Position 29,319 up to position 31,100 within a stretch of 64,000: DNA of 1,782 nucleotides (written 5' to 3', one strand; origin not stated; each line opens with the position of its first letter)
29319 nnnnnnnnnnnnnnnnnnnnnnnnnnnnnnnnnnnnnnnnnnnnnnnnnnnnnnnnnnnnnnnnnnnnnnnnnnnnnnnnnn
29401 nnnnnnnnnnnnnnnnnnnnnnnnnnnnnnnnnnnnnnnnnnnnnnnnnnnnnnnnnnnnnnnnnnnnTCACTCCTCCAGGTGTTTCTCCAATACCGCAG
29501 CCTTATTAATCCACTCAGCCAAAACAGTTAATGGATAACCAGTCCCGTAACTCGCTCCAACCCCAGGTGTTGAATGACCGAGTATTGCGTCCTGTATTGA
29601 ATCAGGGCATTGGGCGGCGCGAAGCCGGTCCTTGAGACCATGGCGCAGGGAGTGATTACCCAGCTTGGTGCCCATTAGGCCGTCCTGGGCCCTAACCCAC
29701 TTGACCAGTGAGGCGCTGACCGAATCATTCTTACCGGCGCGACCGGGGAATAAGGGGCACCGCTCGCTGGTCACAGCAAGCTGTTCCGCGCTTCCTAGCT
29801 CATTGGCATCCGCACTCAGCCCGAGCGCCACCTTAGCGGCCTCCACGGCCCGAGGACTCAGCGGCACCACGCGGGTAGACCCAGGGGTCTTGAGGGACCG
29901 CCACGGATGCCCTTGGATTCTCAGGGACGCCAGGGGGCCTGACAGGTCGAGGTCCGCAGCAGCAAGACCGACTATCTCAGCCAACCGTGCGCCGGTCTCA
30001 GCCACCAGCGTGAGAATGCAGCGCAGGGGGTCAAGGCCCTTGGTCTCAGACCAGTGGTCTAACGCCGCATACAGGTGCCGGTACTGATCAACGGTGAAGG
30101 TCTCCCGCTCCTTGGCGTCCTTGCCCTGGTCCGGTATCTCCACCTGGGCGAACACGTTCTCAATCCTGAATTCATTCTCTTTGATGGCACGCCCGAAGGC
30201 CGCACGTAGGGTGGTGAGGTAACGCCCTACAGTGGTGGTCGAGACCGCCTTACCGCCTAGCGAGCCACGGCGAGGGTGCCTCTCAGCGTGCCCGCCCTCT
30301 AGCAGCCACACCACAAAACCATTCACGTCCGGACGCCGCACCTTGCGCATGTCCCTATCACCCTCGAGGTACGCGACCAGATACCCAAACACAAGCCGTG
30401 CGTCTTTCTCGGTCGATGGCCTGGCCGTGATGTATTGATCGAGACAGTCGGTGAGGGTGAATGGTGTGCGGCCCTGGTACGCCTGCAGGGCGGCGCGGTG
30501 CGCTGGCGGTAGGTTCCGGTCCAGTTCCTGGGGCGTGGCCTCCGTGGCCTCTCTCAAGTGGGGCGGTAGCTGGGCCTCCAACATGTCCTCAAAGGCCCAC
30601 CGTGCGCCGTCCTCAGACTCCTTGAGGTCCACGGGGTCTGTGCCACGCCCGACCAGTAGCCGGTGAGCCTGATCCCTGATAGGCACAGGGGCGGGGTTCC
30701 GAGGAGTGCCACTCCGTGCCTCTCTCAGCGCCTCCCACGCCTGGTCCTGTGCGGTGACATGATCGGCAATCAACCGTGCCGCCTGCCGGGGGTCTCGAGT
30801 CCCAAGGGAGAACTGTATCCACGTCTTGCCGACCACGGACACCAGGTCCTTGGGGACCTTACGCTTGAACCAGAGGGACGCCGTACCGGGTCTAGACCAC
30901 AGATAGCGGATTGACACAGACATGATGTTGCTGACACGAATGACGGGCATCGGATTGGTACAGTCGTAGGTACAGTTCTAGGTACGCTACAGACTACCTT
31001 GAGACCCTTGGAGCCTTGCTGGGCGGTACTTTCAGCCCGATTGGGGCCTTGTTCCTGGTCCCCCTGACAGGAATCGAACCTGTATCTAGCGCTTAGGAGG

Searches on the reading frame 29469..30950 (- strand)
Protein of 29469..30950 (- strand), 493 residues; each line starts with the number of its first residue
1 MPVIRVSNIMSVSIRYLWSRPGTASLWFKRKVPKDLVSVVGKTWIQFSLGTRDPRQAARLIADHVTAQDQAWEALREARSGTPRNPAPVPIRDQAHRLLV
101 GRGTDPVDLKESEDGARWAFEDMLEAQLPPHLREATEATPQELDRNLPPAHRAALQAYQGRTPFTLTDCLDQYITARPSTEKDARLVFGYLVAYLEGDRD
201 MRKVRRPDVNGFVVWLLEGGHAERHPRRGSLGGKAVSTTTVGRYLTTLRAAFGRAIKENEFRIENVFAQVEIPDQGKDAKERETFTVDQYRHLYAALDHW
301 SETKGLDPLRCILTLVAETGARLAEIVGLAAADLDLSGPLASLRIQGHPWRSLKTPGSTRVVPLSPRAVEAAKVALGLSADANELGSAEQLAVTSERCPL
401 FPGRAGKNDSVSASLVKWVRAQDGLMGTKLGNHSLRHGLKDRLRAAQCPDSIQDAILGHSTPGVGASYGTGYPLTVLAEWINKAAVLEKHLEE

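Call 8: search_protein_families(library=pfam, proteins=[window:29469-30950:-], max_evalue=0.1)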
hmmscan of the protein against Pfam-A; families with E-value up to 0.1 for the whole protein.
window:29469-30950:- (493 aa): 3 families
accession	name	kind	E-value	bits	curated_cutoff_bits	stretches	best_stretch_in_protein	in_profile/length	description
PF20172.3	DUF6538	-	1.9e-15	56.7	27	1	16-76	1-59/60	Domain of unknown function (DUF6538)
PF00589.27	Phage_integrase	-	1.9e-11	44.5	27.1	1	285-461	3-158/172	Phage integrase family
PF13102.12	Phage_int_SAM_5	-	0.014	16.2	22.3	1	176-259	12-86/98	Phage integrase SAM-like domain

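Call 9: search_protein_families(library=phrogs, proteins=[window:29469-30950:-], max_evalue=0.1)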
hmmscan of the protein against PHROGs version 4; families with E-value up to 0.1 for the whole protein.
window:29469-30950:- (493 aa): 2 families
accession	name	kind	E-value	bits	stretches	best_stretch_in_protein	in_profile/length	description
phrog_1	-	integration and excision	6.1e-34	119.2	1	162-462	162-425/611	integrase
phrog_216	-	integration and excision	3.5e-07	30.6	1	246-438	19-190/301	integrase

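Call 12: search_dna_similar(query=window:29469-30950:-, collection=phages, mode=protein, max_evalue=0.00001, max_rows=30)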
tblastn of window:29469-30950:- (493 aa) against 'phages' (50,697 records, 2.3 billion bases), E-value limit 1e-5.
Records with a match: 3; places in all: 3; records where one place covers at least 80% of the query: 1.
Best place of each record, by identity: <60% 3.
By first word of the organism name: Microcystis 2; Pseudomonas 1.
By host as written in the record: Microcystis wesenbergii 2; Pseudomonas sp. D3; Pseudomonas sp. G11 1.
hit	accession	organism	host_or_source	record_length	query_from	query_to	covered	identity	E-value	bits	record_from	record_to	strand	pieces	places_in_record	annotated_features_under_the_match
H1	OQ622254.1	Pseudomonas phage vB_PaeM-G11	Pseudomonas sp. D3; Pseudomonas sp. G11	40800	4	476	96%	23.0%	4e-9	66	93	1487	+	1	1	integrase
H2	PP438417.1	Microcystis phage Mwe-JY25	Microcystis wesenbergii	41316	310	486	36%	30.7%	1e-7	61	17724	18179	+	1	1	putative integrase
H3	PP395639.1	Microcystis phage Mwe-JY07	Microcystis wesenbergii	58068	310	486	36%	30.7%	1e-7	61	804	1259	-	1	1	putative integrase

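Call 18: find_related_loci(query=window:29469-30950:-, collection=genome_contigs, flank=10000)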
Query window:29469-30950:- (493 aa) in genome_contigs; peptide patterns used: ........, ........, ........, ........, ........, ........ (x = any residue, [..] = any of these).
54 stretches matched a pattern; 1 encode a relative of the query (tblastn E <= 1e-3); 1 distinct loci.
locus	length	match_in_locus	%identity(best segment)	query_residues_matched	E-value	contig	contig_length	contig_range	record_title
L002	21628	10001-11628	64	1-488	0e+0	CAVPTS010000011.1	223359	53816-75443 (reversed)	MAG: uncultured beta proteobacterium isolate MFD09671.bin.3.41 genome assembly, contig: contig_14479, whole genome shotg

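Call 19: find_related_loci(query=window:29469-30950:-, collection=viral_contigs, flank=10000)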
Query window:29469-30950:- (493 aa) in viral_contigs; peptide patterns used: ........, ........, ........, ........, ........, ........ (x = any residue, [..] = any of these).
2 stretches matched a pattern, but none encodes a relative of the query by tblastn (E <= 1e-3).

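Call 23: search_protein_families(library=pfam, proteins=[L002:11456-11749:+, L002:11731-12942:+, L002:13076-13936:+, L002:13872-15161:+, L002:15823-16686:+, L002:16871-17353:+, L002:17909-18409:+, L002:18083-19684:-, L002:19998-20519:+, L002:20097-20741:-], max_evalue=0.01)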
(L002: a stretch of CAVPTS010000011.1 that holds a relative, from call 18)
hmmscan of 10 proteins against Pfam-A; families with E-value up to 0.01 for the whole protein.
L002:11456-11749:+ (97 aa): 0 families

L002:11731-12942:+ (403 aa): 0 families

L002:13076-13936:+ (286 aa): 1 family
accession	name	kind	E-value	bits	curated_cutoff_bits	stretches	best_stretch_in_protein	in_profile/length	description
PF13365.12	Trypsin_2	-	1e-06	30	27.6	1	46-220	1-136/144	Trypsin-like peptidase domain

L002:13872-15161:+ (429 aa): 1 family
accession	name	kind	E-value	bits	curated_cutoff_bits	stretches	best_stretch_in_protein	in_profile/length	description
PF14175.11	YaaC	-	1.8e-16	60.9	27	2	86-145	21-79/307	YaaC-like Protein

L002:15823-16686:+ (287 aa): 0 families

L002:16871-17353:+ (160 aa): 0 families

L002:17909-18409:+ (166 aa): 0 families

L002:18083-19684:- (533 aa): 0 families

L002:19998-20519:+ (173 aa): 0 families

L002:20097-20741:- (214 aa): 5 families
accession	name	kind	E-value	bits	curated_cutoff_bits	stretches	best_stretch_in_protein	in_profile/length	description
PF00239.26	Resolvase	-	5.9e-20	72.3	23.3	1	18-166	2-145/145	Resolvase, N terminal domain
PF02796.21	HTH_7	-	0.0004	20.9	23.8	1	181-209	16-44/45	Helix-turn-helix domain of resolvase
PF13542.12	HTH_Tnp_ISL3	-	0.00082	19.2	27.4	1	175-208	16-48/51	Helix-turn-helix domain of transposase family ISL3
PF13518.12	HTH_28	-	0.0018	18.8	25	1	178-207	5-33/52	Helix-turn-helix domain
PF13384.12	HTH_23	-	0.0052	17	24.6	1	175-205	7-36/50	Homeodomain-like domain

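Call 107: search_protein_families(library=padloc, proteins=[window:29469-30950:-], max_evalue=0.01)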
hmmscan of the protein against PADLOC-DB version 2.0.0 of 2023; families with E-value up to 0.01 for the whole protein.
window:29469-30950:- (493 aa): 0 families

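Call 108: search_protein_families(library=ncbifam, proteins=[window:29469-30950:-], max_evalue=0.01)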
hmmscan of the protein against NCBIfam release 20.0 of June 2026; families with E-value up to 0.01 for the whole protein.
window:29469-30950:- (493 aa): 5 families
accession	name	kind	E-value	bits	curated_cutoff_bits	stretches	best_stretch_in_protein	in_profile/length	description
TIGR02224.1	recomb_XerC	equivalog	4.4e-08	32.8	335.15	1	234-442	59-248/295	tyrosine recombinase XerC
NF001399.0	PRK00283.1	subfamily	7.7e-08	31.9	279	1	200-460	47-272/300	tyrosine recombinase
TIGR02225.1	recomb_XerD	equivalog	2.9e-07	30.1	329.6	1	194-439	31-242/290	site-specific tyrosine recombinase XerD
NF040815.2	recomb_XerA_Arch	equivalog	0.00068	19.3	220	1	236-345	56-150/263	site-specific tyrosine recombinase/integron integrase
NF002331.0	PRK01287.1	subfamily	0.0016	17.5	371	1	233-370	92-217/365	site-specific tyrosine recombinase XerC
